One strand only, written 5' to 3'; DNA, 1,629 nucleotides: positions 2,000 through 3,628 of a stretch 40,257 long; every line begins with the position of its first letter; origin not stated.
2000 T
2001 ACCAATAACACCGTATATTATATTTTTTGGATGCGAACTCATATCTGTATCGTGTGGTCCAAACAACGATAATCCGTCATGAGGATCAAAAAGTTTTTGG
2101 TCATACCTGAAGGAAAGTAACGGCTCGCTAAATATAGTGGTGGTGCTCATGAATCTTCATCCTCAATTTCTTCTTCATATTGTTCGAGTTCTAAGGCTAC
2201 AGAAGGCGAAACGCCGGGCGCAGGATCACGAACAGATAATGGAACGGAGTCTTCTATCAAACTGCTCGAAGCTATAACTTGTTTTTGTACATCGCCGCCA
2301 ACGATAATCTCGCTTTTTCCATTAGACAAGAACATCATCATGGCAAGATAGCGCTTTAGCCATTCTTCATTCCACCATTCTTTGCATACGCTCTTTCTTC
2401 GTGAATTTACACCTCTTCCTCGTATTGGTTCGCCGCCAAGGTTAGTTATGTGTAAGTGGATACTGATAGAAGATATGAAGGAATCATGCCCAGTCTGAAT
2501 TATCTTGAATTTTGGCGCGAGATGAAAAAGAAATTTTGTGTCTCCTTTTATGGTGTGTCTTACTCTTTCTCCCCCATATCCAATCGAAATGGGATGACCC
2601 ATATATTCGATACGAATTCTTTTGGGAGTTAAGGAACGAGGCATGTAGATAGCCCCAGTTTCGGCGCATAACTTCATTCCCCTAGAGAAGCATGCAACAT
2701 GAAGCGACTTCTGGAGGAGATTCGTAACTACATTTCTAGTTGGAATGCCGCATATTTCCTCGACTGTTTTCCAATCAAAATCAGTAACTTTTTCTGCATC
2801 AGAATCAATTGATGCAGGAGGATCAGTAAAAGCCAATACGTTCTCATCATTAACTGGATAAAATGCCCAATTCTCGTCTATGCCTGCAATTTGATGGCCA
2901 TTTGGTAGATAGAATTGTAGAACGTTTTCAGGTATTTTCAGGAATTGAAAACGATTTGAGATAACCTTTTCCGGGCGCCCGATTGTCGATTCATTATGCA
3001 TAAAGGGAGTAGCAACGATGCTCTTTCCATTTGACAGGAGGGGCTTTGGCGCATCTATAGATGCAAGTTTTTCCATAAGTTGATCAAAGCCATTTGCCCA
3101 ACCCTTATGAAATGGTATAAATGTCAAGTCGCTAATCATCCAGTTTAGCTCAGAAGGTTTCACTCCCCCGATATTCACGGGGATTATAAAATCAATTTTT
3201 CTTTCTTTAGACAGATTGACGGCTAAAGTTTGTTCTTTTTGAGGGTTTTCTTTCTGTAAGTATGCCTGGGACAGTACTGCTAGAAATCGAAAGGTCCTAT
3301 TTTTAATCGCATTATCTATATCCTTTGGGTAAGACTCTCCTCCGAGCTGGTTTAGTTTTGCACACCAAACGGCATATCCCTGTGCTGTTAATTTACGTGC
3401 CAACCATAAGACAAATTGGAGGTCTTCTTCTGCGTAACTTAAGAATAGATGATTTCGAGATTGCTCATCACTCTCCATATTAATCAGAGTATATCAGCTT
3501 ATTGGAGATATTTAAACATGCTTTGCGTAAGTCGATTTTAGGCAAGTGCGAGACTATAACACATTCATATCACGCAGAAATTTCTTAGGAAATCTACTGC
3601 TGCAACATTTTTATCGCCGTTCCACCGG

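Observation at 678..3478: SPARTA-type TIR-APAZ plus short Argonaute defence operon in an archaeal genome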

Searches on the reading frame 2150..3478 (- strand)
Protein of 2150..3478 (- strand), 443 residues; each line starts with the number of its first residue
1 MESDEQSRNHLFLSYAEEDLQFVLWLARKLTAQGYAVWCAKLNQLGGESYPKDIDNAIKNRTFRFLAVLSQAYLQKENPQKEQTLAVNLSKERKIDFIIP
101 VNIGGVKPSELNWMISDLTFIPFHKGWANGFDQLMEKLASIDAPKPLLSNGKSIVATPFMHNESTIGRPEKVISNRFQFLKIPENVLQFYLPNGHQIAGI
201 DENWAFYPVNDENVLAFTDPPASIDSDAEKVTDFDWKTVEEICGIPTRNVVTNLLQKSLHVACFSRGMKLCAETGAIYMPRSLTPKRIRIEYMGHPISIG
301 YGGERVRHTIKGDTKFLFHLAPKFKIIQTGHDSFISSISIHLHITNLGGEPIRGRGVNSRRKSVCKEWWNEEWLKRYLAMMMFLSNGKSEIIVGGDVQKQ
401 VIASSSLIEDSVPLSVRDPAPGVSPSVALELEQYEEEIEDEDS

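Call 3: search_protein_families(library=pfam, proteins=[window:2150-3478:-], max_evalue=1)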
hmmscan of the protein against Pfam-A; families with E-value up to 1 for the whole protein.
window:2150-3478:- (443 aa): 2 families
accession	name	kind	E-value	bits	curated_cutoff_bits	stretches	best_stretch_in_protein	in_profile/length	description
PF13676.11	TIR_2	-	1.9e-21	77.2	28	1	12-135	2-122/122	TIR domain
PF01582.25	TIR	-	0.00095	19.4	21.3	1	18-104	13-97/179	TIR domain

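Call 4: search_protein_families(library=padloc, proteins=[window:2150-3478:-], max_evalue=1)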
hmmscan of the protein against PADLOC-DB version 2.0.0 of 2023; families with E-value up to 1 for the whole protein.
window:2150-3478:- (443 aa): 7 families
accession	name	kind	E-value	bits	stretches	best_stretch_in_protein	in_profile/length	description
PDLC02421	Aga_TIR-PNTD1-PNTD2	-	2.3e-63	212.8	1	7-419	2-421/430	Class I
PDLC02403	Aga_TIR-PNTD1-PNTD2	-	7.7e-58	194.6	1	8-440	2-438/443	Class I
PDLC02416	Aga_REase-TIR-PNTD1-PNTD2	-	7.8e-48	161.5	1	3-415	150-542/572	Class I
PDLC02400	Aga_TIR-PNTD1-PNTD2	-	4.6e-25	86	2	4-238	182-420/639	Class I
PDLC05062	PDC-S66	-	2.9e-11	41.4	1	3-101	143-240/282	-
PDLC03957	bSEFIR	-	0.0062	14.4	1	9-80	39-112/412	-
PDLC02012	SAVED5--SAVED_TIR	-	0.026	11.6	1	6-90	11-95/404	-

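Call 5: search_protein_families(library=ncbifam, proteins=[window:2150-3478:-], max_evalue=1)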
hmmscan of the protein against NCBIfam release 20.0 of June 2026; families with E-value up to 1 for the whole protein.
window:2150-3478:- (443 aa): 1 family
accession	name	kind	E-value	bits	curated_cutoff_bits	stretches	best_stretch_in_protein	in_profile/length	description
NF042941.1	Retron_TIR_antiphage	equivalog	7.3e-05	21.7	600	1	6-96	337-429/464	TIR domain-containing anti-phage reverse transcriptase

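Call 7: search_solved_structures(query=window:2150-3478:-, max_evalue=0.001, show_alignments=2)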
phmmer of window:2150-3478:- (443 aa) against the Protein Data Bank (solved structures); distinct sequences matched with E-value up to 0.001: 10.
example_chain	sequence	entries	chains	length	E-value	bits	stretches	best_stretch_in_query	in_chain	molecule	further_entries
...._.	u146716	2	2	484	1.5e-27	99.7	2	7-190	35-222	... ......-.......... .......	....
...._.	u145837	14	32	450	2.5e-27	99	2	8-190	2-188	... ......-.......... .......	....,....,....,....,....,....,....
8u7b_B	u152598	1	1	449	1.4e-26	96.5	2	8-190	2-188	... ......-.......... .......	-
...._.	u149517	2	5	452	4.4e-26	94.9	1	7-203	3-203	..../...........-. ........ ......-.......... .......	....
8z92_E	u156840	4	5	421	7.7e-26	94.1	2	8-190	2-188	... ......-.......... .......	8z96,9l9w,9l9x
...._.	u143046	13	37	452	3.3e-24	88.7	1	8-190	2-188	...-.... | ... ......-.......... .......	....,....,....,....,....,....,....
8j7s_B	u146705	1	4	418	4.1e-24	88.4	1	8-190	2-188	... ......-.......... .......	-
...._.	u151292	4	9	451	5e-24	88.1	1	8-190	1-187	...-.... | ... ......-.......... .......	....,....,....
3h16_A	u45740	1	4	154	7e-05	25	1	9-87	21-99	TIR protein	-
6wt6_A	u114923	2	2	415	0.0004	22.5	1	10-134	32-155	Metazoan TIR-STING fusion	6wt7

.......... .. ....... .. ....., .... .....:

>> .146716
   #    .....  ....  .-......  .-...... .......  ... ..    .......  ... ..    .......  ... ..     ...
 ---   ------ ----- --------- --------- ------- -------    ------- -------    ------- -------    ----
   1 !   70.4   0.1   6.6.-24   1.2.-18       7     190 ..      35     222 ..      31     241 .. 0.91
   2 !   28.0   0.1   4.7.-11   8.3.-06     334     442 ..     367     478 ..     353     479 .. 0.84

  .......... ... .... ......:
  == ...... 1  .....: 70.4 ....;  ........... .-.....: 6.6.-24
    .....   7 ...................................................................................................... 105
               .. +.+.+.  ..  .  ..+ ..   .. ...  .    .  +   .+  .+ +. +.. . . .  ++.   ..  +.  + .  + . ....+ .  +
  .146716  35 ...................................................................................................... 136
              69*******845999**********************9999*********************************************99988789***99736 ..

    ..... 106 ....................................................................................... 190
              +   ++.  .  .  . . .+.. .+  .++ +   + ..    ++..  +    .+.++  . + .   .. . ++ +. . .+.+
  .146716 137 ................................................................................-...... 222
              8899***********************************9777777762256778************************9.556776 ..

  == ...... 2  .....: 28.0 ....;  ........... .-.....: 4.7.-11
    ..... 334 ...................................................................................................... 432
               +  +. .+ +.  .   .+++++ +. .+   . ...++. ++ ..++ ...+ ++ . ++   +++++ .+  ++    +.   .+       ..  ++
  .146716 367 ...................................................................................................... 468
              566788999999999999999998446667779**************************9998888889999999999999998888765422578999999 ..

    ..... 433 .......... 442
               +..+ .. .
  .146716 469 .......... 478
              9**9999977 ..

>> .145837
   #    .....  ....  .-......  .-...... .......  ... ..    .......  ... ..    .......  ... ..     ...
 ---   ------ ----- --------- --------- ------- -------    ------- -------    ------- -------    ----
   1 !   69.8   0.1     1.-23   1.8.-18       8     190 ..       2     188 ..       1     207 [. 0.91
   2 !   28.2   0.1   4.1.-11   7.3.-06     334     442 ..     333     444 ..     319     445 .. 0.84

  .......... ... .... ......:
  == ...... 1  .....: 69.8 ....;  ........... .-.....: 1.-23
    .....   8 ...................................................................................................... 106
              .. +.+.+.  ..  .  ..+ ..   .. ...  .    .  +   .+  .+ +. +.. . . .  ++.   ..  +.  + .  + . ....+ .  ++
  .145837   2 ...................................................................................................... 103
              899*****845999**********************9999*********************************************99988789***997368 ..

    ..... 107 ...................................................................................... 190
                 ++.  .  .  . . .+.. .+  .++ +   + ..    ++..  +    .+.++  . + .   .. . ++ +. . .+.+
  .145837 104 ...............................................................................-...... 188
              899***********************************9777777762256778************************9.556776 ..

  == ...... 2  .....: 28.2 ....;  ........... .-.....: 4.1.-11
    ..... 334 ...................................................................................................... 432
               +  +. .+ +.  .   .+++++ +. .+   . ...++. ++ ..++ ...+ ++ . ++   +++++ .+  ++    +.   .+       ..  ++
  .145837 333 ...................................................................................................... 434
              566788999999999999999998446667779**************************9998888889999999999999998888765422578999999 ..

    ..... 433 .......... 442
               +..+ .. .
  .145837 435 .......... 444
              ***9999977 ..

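Call 16: find_homologous_proteins(query=window:2150-3478:-, max_evalue=1e-10)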
Query window:2150-3478:- (443 aa): 175 proteins with E <= 1e-10 among 5109 candidates; the best 120 are listed.
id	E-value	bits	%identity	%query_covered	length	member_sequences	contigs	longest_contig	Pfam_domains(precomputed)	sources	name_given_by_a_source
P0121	0.0e+0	1020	100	100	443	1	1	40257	PF13676.12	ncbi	ncbi:MAG: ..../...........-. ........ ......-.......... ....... [Candidatus Anstonellaceae archaeon]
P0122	2.4e-108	381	45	98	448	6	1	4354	PF13676.12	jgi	jgi:hypothetical protein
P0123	3.3e-108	380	42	98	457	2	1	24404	PF13676.12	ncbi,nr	ncbi:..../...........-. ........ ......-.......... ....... [Candidatus Micrarchaeota archaeon]|nr:to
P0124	1.1e-107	379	44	93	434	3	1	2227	PF13676.12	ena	-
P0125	1.2e-107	379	42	95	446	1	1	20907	PF13676.12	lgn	-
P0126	1.7e-105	371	43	93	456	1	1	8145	PF13676.12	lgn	-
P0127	4.7e-104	367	43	93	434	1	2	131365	PF13676.12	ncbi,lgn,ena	-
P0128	1.3e-103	365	41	93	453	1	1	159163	PF13676.12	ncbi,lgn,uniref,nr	ncbi:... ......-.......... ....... [Methanocella conradii]|uniref:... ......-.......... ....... n=1 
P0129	3.1e-101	357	40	96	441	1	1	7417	PF13676.12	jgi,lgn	jgi:hypothetical protein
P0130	1.9e-100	355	40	99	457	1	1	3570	PF13676.12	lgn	-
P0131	2.6e-100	354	40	98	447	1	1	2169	PF01582.26,PF13676.12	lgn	-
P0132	1.2e-97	346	42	93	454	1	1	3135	PF13676.12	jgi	-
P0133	2.5e-97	345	40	100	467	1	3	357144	PF13676.12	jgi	jgi:hypothetical protein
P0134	2.0e-96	342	39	99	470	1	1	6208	PF13676.12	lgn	-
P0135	2.2e-96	341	40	99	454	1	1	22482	PF13676.12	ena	-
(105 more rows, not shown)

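Call 30: search_solved_structures(query=A2, max_evalue=0.001, show_alignments=3)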
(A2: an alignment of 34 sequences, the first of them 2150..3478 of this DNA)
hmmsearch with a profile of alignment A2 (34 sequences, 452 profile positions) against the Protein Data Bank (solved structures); distinct sequences matched with E-value up to 0.001: 17.
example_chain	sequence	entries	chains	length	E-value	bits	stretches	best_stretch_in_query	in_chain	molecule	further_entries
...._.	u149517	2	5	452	9.1e-51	176.2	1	5-435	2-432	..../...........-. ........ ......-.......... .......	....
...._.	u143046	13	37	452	1.1e-50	176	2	7-300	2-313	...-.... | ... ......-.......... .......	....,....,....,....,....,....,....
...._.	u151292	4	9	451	2.2e-50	175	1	7-438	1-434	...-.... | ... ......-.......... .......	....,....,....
8j7s_B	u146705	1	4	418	1.3e-49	172.4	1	7-419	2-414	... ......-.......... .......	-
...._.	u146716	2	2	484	1.7e-48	168.7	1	3-438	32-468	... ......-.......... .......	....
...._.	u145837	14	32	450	8.5e-48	166.5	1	7-438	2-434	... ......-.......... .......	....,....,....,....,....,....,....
8z92_E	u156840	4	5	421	5.5e-47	163.8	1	7-415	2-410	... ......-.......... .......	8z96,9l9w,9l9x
8u7b_B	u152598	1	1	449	7.9e-46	160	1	7-438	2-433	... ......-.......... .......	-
3h16_A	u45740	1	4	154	2.1e-10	43.2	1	9-81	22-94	TIR protein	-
9om4_A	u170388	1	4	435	4.4e-08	35.6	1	167-419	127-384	HNH endonuclease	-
7uwg_A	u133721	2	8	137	2.2e-07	33.2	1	9-77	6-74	Molecular chaperone Tir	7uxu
8g83_A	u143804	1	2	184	4.5e-07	32.2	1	9-77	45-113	NAD(+) hydrolase AbTIR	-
7uxr_A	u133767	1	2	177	4.6e-07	32.2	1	9-93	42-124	TIR domain protein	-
9jsb_D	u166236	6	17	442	1.6e-05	27.1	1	173-347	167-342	DREN-APAZ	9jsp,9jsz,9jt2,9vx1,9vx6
4lzp_B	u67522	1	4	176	3e-05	26.2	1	5-81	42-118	Putative uncharacterized protein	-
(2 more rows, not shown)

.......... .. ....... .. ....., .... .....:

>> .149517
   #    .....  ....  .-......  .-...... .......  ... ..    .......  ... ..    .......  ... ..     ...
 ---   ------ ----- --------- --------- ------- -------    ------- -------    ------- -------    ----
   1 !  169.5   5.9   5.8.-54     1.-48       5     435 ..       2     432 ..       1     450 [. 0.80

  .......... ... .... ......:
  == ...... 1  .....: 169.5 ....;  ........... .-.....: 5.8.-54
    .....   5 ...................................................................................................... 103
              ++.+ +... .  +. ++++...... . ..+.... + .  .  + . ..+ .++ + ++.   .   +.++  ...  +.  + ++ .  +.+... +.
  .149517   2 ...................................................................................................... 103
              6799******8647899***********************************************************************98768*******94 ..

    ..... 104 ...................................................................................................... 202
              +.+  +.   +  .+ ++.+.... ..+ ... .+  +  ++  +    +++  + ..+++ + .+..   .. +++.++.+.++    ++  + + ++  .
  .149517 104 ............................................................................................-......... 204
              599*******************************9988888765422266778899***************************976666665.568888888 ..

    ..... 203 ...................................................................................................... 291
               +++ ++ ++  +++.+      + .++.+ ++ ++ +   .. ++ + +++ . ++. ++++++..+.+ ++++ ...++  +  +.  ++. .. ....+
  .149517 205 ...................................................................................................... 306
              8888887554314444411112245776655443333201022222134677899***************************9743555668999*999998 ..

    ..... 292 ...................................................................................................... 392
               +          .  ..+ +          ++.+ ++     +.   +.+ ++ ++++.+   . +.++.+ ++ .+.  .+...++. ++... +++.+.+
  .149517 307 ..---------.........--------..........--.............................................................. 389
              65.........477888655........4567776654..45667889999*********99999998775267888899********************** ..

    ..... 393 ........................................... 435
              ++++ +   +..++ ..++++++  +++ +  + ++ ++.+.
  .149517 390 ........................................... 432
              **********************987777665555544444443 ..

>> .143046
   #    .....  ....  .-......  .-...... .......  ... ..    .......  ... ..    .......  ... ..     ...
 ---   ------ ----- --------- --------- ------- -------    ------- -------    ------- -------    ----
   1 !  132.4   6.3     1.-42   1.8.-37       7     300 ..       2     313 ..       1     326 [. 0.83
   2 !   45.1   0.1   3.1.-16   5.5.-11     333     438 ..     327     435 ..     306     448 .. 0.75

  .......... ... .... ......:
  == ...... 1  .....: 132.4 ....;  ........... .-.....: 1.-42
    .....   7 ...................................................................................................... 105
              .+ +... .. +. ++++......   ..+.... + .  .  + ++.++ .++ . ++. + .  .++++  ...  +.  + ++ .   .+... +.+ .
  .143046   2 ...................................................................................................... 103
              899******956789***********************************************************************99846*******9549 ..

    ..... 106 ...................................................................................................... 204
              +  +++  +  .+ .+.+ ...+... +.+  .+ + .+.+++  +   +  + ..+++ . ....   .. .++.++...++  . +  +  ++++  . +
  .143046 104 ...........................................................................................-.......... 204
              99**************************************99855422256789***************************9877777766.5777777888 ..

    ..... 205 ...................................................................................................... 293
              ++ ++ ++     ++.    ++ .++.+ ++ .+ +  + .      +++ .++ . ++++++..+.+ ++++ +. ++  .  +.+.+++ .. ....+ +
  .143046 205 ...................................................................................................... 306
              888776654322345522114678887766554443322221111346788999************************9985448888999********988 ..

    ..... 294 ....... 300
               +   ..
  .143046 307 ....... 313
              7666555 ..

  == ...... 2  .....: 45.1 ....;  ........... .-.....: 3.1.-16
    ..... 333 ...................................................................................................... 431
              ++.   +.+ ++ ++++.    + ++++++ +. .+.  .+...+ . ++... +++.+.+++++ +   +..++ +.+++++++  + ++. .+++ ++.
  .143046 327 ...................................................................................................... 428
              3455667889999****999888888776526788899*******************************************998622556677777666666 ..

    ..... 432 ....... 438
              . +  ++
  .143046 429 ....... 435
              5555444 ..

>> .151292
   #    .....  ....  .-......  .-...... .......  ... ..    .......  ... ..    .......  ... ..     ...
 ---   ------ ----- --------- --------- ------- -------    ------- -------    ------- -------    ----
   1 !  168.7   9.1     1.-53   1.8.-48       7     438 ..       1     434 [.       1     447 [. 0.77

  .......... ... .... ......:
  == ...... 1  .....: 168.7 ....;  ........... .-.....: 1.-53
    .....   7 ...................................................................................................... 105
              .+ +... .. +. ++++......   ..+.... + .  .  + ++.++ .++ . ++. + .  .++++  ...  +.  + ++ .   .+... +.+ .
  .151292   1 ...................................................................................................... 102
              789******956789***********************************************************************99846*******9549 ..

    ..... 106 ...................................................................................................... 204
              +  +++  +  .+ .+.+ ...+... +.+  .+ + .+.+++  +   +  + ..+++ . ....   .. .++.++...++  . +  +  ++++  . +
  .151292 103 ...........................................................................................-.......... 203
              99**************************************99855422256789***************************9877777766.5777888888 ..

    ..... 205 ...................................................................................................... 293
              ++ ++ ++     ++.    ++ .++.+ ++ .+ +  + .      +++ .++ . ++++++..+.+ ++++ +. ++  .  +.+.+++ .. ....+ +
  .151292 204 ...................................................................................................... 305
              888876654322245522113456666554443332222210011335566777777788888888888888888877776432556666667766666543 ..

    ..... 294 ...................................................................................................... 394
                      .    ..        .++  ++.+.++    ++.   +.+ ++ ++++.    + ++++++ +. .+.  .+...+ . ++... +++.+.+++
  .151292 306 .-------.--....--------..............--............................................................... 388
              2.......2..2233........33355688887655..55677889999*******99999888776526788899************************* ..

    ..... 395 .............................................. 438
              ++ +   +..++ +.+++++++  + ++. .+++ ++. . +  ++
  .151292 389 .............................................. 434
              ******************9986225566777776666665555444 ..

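Call 67: predict_structure(alignment_id=A2)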
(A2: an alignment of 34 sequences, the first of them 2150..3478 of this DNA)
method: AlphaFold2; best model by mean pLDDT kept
length: 443 residues; sequences in the alignment: 34
mean_pLDDT: 84.0   pTM: 0.63
mean pLDDT of the five models: 84.0, 83.5, 83.2, 81.7, 81.1
residues with pLDDT >= 90: 212; 70-90: 164; 50-70: 37; < 50: 30
segments of 3 or more residues with pLDDT < 50: 1-3, 46-48, 420-443
pLDDT, mean of each block of 10 residues (from residue 1): 59 88 89 85 53 77 88 74 82 87 84 72 89 93 85 71 69 94 97 79 93 94 80 96 97 98 96 92 92 91 90 93 95 94 93 85 87 94 97 94 96 71 38 39 31
secondary structure, 60 per line:
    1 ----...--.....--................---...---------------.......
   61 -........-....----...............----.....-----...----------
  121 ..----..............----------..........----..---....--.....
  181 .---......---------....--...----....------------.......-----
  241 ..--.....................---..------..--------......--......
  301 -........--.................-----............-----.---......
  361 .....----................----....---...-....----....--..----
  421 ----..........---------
elements in order: E10-14 H17-32 E36-38 H54-60 E62-69 H71-74 H79-93 E98-102 H127-140 H151-160 E170-173 E176-181 E185-190 H200-203 E206-208 E213-216 E229-235 H247-265 E287-292 E295-300 E302-309 E312-328 E334-345 H355-365 H370-385 E390-393 E401-404 E409-412 H425-434
